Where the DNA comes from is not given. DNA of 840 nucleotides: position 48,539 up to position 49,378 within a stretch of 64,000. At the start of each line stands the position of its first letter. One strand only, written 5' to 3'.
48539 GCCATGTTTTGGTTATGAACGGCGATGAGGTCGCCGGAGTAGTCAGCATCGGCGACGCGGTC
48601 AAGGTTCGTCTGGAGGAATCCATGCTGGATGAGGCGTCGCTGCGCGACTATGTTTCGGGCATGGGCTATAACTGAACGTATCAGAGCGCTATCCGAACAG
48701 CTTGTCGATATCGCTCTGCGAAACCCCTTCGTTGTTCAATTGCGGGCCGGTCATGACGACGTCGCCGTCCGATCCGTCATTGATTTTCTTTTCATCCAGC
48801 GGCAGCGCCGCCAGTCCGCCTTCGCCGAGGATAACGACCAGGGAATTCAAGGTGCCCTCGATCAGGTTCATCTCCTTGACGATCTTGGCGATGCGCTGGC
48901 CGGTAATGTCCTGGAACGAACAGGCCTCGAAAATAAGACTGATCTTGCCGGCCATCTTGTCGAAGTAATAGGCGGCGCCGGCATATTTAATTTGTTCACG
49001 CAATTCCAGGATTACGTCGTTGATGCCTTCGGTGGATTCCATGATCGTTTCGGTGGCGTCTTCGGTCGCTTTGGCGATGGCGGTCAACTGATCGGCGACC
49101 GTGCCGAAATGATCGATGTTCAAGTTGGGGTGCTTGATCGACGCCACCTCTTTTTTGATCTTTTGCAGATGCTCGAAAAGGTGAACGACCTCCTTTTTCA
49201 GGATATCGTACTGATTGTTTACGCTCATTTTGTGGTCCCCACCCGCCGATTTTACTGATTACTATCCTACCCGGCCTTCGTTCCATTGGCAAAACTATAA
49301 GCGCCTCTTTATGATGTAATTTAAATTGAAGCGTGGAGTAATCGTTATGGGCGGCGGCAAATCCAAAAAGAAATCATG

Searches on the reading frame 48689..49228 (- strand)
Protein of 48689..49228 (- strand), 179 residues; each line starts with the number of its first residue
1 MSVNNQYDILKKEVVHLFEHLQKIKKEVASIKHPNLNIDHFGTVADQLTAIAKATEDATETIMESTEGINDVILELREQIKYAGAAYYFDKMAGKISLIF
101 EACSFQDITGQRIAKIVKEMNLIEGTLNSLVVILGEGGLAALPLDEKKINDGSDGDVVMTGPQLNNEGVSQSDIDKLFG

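Call 27: search_protein_families(library=pfam, proteins=[window:48689-49228:-], max_evalue=1)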
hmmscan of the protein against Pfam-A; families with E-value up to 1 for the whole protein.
window:48689-49228:- (179 aa): 5 families
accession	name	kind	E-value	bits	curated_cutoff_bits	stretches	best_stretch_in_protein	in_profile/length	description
PF04344.18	CheZ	-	1.1e-09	38.9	30.7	1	92-177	114-197/203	Chemotaxis phosphatase, CheZ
PF25617.1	PhiKZ_gp86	-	0.0039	16.6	26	1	15-80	285-352/408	Bacteriophage PhiKZ vertex-binding protein gp86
PF11110.13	Phage_hub_GP28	-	0.0045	17.4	21.5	1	28-125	26-120/154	Baseplate hub distal subunit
PF19084.5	DUF5775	-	0.13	13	28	1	14-62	21-69/81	Family of unknown function (DUF5775)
PF07889.17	DUF1664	-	0.21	12.1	34.6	1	12-80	41-110/124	Protein of unknown function (DUF1664)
